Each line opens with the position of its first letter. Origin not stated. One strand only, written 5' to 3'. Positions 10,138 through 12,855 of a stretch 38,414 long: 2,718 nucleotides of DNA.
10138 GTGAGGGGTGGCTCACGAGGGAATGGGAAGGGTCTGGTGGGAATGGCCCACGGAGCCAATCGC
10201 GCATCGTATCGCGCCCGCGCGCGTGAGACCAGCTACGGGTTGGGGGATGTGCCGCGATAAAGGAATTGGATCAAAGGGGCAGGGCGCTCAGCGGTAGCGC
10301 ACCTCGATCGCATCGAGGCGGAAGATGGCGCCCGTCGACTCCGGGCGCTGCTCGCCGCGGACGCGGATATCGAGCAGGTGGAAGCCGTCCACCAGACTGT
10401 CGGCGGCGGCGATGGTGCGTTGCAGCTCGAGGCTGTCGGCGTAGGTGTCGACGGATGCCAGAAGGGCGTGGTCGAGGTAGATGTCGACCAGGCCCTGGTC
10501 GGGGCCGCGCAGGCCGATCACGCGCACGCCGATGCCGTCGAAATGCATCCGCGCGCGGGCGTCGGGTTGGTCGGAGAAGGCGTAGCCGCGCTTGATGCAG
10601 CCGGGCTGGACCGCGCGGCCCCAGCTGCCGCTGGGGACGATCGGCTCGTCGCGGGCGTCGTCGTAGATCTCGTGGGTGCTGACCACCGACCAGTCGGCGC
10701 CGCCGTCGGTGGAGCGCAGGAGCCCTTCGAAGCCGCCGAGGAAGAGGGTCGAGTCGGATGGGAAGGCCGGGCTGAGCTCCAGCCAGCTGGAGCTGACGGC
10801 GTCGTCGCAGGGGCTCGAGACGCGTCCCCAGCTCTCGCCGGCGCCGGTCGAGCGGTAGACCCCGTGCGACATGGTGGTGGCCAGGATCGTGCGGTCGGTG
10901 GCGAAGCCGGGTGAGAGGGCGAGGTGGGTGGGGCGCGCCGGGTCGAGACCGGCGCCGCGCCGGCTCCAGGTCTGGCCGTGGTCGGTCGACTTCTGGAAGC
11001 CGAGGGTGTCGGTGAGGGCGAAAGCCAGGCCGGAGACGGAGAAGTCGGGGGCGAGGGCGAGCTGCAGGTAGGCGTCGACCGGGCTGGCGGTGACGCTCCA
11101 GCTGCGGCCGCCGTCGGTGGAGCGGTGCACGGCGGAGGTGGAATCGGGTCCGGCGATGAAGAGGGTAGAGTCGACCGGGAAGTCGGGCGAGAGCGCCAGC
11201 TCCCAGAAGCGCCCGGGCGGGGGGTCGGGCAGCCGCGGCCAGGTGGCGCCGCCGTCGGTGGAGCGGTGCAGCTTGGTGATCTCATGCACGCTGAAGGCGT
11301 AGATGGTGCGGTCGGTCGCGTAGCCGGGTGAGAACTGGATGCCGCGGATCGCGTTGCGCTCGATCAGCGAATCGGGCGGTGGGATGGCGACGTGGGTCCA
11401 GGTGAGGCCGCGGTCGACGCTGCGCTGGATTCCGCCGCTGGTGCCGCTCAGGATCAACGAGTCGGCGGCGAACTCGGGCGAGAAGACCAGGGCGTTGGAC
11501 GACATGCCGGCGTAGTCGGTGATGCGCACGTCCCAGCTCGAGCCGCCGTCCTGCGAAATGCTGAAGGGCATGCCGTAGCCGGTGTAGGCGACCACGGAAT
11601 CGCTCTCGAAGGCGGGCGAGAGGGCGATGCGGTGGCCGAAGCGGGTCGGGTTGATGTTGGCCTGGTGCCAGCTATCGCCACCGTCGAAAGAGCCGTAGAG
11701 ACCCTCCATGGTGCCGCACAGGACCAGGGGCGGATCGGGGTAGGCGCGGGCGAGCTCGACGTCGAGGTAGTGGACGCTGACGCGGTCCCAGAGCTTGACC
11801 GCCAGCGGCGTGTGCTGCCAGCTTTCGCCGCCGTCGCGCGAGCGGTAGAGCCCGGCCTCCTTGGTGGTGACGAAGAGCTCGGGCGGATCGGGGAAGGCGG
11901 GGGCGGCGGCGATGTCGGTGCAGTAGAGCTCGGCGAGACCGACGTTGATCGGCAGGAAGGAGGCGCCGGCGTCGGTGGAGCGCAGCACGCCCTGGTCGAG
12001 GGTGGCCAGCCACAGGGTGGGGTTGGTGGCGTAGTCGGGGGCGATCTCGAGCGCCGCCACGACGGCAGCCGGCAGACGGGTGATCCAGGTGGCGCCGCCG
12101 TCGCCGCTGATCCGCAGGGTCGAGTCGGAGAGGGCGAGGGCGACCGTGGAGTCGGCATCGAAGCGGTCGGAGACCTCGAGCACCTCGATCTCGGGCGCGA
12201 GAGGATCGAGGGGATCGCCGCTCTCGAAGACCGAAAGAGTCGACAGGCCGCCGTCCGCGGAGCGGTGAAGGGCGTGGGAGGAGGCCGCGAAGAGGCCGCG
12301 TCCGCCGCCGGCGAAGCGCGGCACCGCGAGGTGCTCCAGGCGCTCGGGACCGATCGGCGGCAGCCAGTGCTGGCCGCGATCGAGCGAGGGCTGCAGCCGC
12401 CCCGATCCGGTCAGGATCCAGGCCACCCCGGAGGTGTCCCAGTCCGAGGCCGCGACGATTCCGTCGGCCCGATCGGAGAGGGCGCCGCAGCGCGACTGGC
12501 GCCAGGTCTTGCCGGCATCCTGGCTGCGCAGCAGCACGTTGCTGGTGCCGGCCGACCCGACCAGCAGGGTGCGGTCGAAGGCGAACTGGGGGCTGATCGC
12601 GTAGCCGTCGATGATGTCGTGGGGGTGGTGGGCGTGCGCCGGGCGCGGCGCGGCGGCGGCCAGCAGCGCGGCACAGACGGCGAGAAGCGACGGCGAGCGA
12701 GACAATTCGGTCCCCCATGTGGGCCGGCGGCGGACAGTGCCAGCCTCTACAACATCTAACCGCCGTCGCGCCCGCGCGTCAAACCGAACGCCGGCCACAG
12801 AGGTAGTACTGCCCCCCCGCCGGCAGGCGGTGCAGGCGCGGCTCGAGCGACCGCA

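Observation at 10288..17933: Five-gene translationally coupled envelope-modification operon ending in a secreted BNR double propeller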

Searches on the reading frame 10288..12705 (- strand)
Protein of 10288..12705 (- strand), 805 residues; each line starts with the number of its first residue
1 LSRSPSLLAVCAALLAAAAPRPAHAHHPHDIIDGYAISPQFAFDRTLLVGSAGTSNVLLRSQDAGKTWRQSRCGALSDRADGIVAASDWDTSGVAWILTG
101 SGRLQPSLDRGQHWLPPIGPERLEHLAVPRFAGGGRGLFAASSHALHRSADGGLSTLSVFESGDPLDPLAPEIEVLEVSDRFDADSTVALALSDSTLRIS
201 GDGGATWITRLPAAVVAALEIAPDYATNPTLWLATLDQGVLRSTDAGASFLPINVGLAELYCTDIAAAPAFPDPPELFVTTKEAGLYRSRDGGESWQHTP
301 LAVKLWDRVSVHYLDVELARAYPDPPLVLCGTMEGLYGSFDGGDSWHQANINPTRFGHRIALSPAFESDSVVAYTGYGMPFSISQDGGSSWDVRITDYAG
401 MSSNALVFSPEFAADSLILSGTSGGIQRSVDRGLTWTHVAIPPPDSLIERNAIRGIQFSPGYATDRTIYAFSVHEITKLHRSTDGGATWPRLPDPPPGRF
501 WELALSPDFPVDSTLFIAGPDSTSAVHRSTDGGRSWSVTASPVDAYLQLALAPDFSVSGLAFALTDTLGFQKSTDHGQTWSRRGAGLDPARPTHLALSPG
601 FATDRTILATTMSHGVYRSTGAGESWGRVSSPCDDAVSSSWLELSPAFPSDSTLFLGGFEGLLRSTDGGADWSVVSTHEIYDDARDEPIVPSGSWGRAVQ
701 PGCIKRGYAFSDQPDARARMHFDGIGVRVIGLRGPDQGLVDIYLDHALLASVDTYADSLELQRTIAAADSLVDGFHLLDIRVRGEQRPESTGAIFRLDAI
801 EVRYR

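Call 9: search_protein_families(library=pfam, proteins=[window:10288-12705:-], max_evalue=0.01)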
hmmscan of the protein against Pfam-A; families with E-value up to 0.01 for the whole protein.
window:10288-12705:- (805 aa): 7 families
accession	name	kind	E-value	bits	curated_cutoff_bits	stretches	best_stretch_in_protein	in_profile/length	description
PF15902.12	Sortilin-Vps10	-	8.8e-22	77.9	33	4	382-492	4-112/446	Sortilin, neurotensin receptor 3,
PF02012.26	BNR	-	6.6e-13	47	27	0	572-582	2-12/12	BNR/Asp-box repeat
PF14870.12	PSII_BNR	-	1.4e-12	47.9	27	0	523-667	37-156/303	Photosynthesis system II assembly factor YCF48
PF24316.1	Tli3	-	2.5e-05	25.1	27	0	50-74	78-102/129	T6SS Tli3 immunity protein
PF03174.19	CHB_HEX_C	-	0.0013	19.1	23.6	0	339-362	40-63/76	Chitobiase/beta-hexosaminidase C-terminal domain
PF13088.12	BNR_2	-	0.0013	18.6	31.4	0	53-77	79-101/277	BNR repeat-like domain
PF15899.11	BNR_6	-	0.0065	16.9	27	0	428-439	3-14/14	BNR-Asp box repeat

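Call 10: search_protein_families(library=ncbifam, proteins=[window:10288-12705:-], max_evalue=0.01)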
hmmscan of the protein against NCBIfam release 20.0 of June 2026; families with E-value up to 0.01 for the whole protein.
window:10288-12705:- (805 aa): 2 families
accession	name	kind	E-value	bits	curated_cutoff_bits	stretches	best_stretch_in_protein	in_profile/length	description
NF045728.1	glycosyl_F510_1955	equivalog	1.2e-44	152.4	175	6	564-678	68-176/246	F510_1955 family glycosylhydrolase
NF010237.0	PRK13684.1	equivalog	1.4e-11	44.1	326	0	522-627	64-165/334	photosynthesis system II assembly factor Ycf48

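Call 33: search_solved_structures(query=window:10288-12705:-, max_evalue=0.001)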
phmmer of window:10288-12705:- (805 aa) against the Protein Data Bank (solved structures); distinct sequences matched with E-value up to 0.001: 3.
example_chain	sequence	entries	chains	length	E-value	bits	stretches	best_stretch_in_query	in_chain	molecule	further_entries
2cn3_A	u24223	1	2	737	4.1e-10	41.7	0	191-297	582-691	BETA-1,4-XYLOGLUCAN HYDROLASE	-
2cn2_A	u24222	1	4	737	4.8e-10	41.4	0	191-297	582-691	BETA-1,4-XYLOGLUCAN HYDROLASE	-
5oj3_A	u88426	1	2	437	0.00032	22.2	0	283-442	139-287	Photosystem II stability/assembly factor HCF136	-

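Call 37: find_homologous_proteins(query=window:10288-12705:-, max_evalue=1e-10)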
Query window:10288-12705:- (805 aa): 787 proteins with E <= 1e-10 among 8000 candidates; the best 120 are listed.
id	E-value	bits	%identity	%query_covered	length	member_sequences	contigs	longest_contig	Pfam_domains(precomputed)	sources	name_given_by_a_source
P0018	0.0e+0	1828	100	100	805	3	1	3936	PF25852.1,PF24316.2,PF14870.13,PF02012.27,PF15902.13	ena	-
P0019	0.0e+0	1288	71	98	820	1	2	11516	PF25852.1,PF14870.13,PF02012.27,PF15902.13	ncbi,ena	-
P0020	6.2e-181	622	42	98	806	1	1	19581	PF25852.1,PF14870.13,PF02012.27,PF15902.13,PF13088.13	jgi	jgi:photosystem II stability/assembly factor-like uncharacterized protein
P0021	2.0e-179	617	40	100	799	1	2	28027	PF25852.1,PF14870.13,PF02012.27,PF15902.13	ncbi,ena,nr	ncbi:MAG: hypothetical protein CME06_13180 [Gemmatimonadetes bacterium]|nr:hypothetical protein [Gem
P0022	2.4e-178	613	42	99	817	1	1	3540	PF25852.1,PF14870.13,PF02012.27,PF15902.13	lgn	-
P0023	1.3e-174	601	39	97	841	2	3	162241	PF25852.1,PF14870.13,PF02012.27,PF15902.13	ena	-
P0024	9.9e-170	585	40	99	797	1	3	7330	PF15899.12,PF25852.1,PF14870.13,PF02012.27,PF15902.13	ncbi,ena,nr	ncbi:MAG: hypothetical protein CME06_14445 [Gemmatimonadetes bacterium]|nr:hypothetical protein [Gem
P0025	1.2e-167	578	40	99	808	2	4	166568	PF25852.1,PF14870.13,PF02012.27,PF15902.13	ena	-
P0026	1.3e-160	554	39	98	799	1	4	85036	PF25852.1,PF24316.2,PF14870.13,PF02012.27,PF15902.13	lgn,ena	-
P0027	2.8e-149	517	39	100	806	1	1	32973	PF25852.1,PF14870.13,PF02012.27,PF15902.13,PF13088.13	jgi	jgi:photosystem II stability/assembly factor-like uncharacterized protein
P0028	4.8e-149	516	36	100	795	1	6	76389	PF14870.13,PF02012.27,PF15902.13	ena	-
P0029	5.6e-148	513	37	97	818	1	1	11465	PF25852.1,PF14870.13,PF02012.27,PF15902.13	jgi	jgi:photosystem II stability/assembly factor-like uncharacterized protein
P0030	2.2e-146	507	35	99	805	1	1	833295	PF15899.12,PF25852.1,PF24316.2,PF14870.13,PF02012.27,PF15902.13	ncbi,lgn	-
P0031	2.6e-140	487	38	99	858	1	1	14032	PF14870.13,PF02012.27,PF15902.13,PF13088.13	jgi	jgi:photosystem II stability/assembly factor-like uncharacterized protein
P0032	3.7e-134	467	37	100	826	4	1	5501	PF25852.1,PF24316.2,PF14870.13,PF02012.27,PF15902.13,PF13088.13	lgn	-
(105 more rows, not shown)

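Call 39: find_encoding_contigs(protein=P0019, flank=10000, max_places=2)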
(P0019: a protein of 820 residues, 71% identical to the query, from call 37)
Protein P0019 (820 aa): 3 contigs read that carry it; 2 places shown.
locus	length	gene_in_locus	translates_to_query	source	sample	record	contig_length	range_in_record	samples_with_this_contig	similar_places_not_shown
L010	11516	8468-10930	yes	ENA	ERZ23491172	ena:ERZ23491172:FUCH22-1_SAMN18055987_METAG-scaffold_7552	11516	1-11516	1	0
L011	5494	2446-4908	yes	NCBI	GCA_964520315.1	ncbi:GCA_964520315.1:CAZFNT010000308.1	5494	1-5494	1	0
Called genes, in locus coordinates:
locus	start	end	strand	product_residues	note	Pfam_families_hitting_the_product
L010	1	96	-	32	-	?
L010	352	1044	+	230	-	PF00072:Response_reg, PF00486:Trans_reg_C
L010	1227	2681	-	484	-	-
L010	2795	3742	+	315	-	PF00224:PK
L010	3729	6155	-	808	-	PF13472:Lipase_GDSL_2 (weak)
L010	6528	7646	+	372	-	PF19425:Csd3_N2 (weak), PF01551:Peptidase_M23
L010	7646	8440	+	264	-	PF03309:Pan_kinase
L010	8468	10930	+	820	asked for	PF14870:PSII_BNR (faint), PF25852:DUF6242_C (faint), PF02012:BNR (faint), PF15902:Sortilin-Vps10 (weak)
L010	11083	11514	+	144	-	?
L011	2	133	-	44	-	?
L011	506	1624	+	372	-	PF19425:Csd3_N2 (weak), PF01551:Peptidase_M23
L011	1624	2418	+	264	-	PF03309:Pan_kinase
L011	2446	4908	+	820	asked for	PF14870:PSII_BNR (faint), PF25852:DUF6242_C (faint), PF02012:BNR (faint), PF15902:Sortilin-Vps10 (weak)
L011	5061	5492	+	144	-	?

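Call 40: find_encoding_contigs(protein=P0021, flank=10000, max_places=2)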
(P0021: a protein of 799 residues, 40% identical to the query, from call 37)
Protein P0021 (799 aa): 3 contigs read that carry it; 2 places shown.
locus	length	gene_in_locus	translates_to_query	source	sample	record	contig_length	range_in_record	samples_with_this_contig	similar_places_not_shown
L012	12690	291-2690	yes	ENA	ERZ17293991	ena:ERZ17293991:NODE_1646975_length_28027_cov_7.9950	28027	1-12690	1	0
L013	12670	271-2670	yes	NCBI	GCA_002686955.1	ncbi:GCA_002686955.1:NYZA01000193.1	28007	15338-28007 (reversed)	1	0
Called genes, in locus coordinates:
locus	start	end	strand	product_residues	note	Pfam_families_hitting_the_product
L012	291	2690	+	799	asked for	PF25852:DUF6242_C (faint), PF02012:BNR (faint), PF14870:PSII_BNR (weak), PF15902:Sortilin-Vps10 (weak)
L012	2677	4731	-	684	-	PF01432:Peptidase_M3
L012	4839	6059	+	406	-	PF20511:PMI_typeI_cat, PF21621:MPI_cupin_dom (weak)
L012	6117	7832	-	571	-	-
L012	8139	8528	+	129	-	PF00436:SSB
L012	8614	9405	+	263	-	PF11306:DUF3108 (weak)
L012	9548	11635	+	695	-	PF00009:GTP_EFTU, PF03144:GTP_EFTU_D2, PF22042:EF-G_D2, PF14492:EFG_III, PF16658:RF3_C (faint), PF03764:EFG_IV, PF00679:EFG_C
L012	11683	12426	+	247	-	PF20772:TACO1_YebC_N, PF01709:Transcrip_reg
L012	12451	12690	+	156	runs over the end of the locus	PF02075:RuvC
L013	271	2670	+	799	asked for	PF25852:DUF6242_C (faint), PF02012:BNR (faint), PF14870:PSII_BNR (weak), PF15902:Sortilin-Vps10 (weak)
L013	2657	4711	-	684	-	PF01432:Peptidase_M3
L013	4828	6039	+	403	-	PF20511:PMI_typeI_cat, PF21621:MPI_cupin_dom (weak)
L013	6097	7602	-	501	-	-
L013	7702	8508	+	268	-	PF00436:SSB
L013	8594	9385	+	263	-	PF11306:DUF3108 (weak)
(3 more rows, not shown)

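Call 61: find_encoding_contigs(protein=P0020, flank=10000, max_places=1)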
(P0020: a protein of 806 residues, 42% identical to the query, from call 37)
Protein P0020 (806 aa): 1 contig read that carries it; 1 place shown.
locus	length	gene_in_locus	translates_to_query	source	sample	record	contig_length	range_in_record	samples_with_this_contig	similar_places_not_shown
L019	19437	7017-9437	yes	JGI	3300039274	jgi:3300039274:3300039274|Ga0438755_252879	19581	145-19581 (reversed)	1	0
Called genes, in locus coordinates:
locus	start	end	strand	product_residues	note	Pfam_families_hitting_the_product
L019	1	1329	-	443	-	?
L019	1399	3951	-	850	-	PF15902:Sortilin-Vps10 (faint), PF02012:BNR (faint), PF14870:PSII_BNR (faint)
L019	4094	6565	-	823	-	PF14870:PSII_BNR (faint), PF25852:DUF6242_C (faint), PF02012:BNR (faint), PF15902:Sortilin-Vps10 (faint)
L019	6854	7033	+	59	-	-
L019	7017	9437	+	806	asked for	PF13088:BNR_2 (faint), PF14870:PSII_BNR (faint), PF25852:DUF6242_C (faint), PF02012:BNR (faint), PF15902:Sortilin-Vps10 (faint)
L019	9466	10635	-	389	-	PF13088:BNR_2 (weak)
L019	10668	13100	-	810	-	PF01510:Amidase_2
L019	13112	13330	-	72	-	-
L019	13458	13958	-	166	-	-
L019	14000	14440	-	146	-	-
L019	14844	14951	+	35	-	-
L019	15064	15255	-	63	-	-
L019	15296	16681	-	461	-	PF00150:Cellulase, PF18564:Glyco_hydro_5_C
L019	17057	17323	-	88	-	PF02517:Rce1-like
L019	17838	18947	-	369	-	PF13439:Glyco_transf_4, PF13579:Glyco_trans_4_4, PF00534:Glycos_transf_1, PF13692:Glyco_trans_1_4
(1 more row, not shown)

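Call 62: find_encoding_contigs(protein=P0023, flank=10000, max_places=1)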
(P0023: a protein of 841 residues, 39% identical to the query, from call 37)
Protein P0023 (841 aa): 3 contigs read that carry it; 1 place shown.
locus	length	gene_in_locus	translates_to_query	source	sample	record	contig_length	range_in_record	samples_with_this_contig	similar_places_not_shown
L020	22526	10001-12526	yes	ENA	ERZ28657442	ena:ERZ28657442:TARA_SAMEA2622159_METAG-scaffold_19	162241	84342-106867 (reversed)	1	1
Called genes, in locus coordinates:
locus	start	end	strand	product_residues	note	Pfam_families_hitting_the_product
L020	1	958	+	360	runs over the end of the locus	PF07497:Rho_RNA_bind, PF19568:Spore_III_AA (weak), PF00006:ATP-synt_ab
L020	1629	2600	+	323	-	-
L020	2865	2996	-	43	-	-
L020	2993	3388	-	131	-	PF00072:Response_reg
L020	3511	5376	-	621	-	PF01627:Hpt, PF02518:HATPase_c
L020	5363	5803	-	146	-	-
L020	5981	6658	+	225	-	-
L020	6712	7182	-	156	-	PF14343:PrcB_C (weak)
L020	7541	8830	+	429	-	PF03952:Enolase_N, PF00113:Enolase_C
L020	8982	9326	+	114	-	PF04977:DivIC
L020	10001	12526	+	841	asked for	PF02012:BNR (faint), PF14870:PSII_BNR (faint), PF25852:DUF6242_C (faint), PF15902:Sortilin-Vps10 (weak)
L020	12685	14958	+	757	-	-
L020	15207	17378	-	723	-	-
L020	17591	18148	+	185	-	-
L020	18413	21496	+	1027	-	PF11721:Malectin, PF08757:CotH, PF00932:LTD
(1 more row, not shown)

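Call 70: predict_structure(alignment_id=A5)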
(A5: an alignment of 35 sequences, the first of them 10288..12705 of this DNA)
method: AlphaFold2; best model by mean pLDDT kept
length: 805 residues; sequences in the alignment: 35
mean_pLDDT: 91.2   pTM: 0.86
mean pLDDT of the five models: 91.2, 90.9, 90.5, 90.6, 90.4
residues with pLDDT >= 90: 632; 70-90: 134; 50-70: 24; < 50: 15
segments of 3 or more residues with pLDDT < 50: 1-4, 18-28
pLDDT, mean of each block of 10 residues (from residue 1): 52 57 39 93 95 85 92 87 93 93 93 91 93 83 95 91 89 96 95 97 96 96 95 98 97 96 97 96 96 96 80 95 95 92 89 89 96 91 95 91 92 96 92 94 69 91 95 87 94 90 94 94 93 95 94 96 93 96 88 93 96 92 94 87 95 94 95 93 80 91 92 95 95 97 97 97 97 95 96 96 93
secondary structure, 60 per line:
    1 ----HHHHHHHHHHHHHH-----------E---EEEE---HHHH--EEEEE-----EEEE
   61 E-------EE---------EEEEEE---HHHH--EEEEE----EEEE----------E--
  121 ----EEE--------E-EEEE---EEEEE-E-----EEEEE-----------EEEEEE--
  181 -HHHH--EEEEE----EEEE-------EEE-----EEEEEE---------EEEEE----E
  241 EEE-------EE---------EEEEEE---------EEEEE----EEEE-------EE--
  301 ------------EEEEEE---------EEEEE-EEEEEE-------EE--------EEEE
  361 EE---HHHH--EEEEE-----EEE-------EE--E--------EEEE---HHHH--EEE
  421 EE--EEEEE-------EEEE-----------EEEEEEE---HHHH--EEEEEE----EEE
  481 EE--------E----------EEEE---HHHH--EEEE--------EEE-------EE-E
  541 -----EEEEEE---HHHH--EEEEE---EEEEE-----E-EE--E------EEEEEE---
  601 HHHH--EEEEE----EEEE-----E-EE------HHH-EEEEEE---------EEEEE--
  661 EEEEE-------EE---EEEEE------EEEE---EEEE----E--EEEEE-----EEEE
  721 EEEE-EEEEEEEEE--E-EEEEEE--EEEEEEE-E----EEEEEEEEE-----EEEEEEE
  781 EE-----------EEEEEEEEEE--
elements in order (helices of 4 or more, strands of 3 or more residues): H5-18 E34-37 H41-44 E47-51 E57-61 E80-85 H89-92 E95-99 E104-107 E125-127 E138-141 E145-149 E157-161 E173-178 H182-185 E188-192 E197-200 E208-210 E216-221 E231-235 E240-243 E262-267 E277-281 E286-289 E313-318 E328-332 E334-339 E357-362 H366-369 E372-376 E382-384 E405-408 H412-415 E418-422 E425-429 E437-440 E452-458 H462-465 E468-473 E478-482 E502-505 H509-512 E515-518 E527-529 E546-551 H555-558 E561-565 E569-573 E592-597 H601-604 E607-611 E616-619 E639-644 E654-658 E661-665 E678-682 E689-692 E696-699 E707-711 E717-724 E726-734 E739-744 E747-753 E760-768 E774-782 E794-803

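Call 73: fold_search(model_id=the predicted structure, library=pdb)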
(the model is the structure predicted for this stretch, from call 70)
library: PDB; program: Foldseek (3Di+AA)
matches with E <= 10: 1939; with E <= 0.001: 1122
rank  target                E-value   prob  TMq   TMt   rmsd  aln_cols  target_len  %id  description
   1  6p2l_A                1.0e-20  1.00  0.48  0.54   8.6       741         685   14  Crystal structure of Niastella koreensis GH74 (NkGH74) enzyme (released 2019-07-31)
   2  5jwz_B                2.7e-19  1.00  0.46  0.50   8.7       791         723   17  Structure of a Putative Xyloglucanase from the Cellulolytic Bacteria Streptomyces sp. SirexAA-E (released 2016-06-01)
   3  2cn3_A                3.6e-19  1.00  0.39  0.42  10.9       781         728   15  Crystal Structures of Clostridium thermocellum Xyloglucanase (released 2006-05-22)
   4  5fkt_A                4.3e-19  1.00  0.47  0.51   8.9       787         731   17  Unraveling the first step of xyloglucan degradation by the soil saprophyte Cellvibrio japonicus through the functional (released 2015-11-04)
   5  5fkt_B                4.5e-19  1.00  0.40  0.43  12.2       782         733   16  Unraveling the first step of xyloglucan degradation by the soil saprophyte Cellvibrio japonicus through the functional (released 2015-11-04)
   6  6p2m_A                6.8e-19  1.00  0.23  0.26  19.9       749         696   15  Crystal structure of the Caldicellulosiruptor lactoaceticus GH74 (ClGH74a) enzyme in complex with LLG xyloglucan (released 2019-07-31)
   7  5jwz_A                7.9e-19  1.00  0.47  0.51   8.7       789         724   16  Structure of a Putative Xyloglucanase from the Cellulolytic Bacteria Streptomyces sp. SirexAA-E (released 2016-06-01)
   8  5fkq_A                8.4e-19  1.00  0.42  0.45   9.8       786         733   16  Unraveling the first step of xyloglucan degradation by the soil saprophyte Cellvibrio japonicus through the functional (released 2015-11-04)
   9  2ebs_A                8.4e-19  1.00  0.38  0.40  10.8       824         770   16  Crystal Structure Anaalysis of Oligoxyloglucan reducing-end-specific cellobiohydrolase (OXG-RCBH) D465N Mutant Complex (released 2007-06-26)
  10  1sqj_A                9.3e-19  1.00  0.25  0.26  20.6       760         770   15  Crystal Structure Analysis of Oligoxyloglucan reducing-end-specific cellobiohydrolase (OXG-RCBH) (released 2004-07-20)
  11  5fkr                  1.1e-18  1.00  0.47  0.51   8.5       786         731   17  Unraveling the first step of xyloglucan degradation by the soil saprophyte Cellvibrio japonicus through the functional a (released 2015-11-25)
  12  2ebs_B                1.1e-18  1.00  0.25  0.26  20.5       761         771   15  Crystal Structure Anaalysis of Oligoxyloglucan reducing-end-specific cellobiohydrolase (OXG-RCBH) D465N Mutant Complex (released 2007-06-26)
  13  1sqj_B                1.3e-18  1.00  0.43  0.45  10.1       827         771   16  Crystal Structure Analysis of Oligoxyloglucan reducing-end-specific cellobiohydrolase (OXG-RCBH) (released 2004-07-20)
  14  6mgl_A                1.3e-18  1.00  0.40  0.42  12.6       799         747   15  Crystal structure of the catalytic domain from GH74 enzyme PoGH74 from Paenibacillus odorifer, D60A mutant in complex  (released 2019-01-23)
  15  2cn2_A                1.3e-18  1.00  0.24  0.27  21.6       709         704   16  Crystal Structures of Clostridium thermocellum Xyloglucanase (released 2006-05-22)
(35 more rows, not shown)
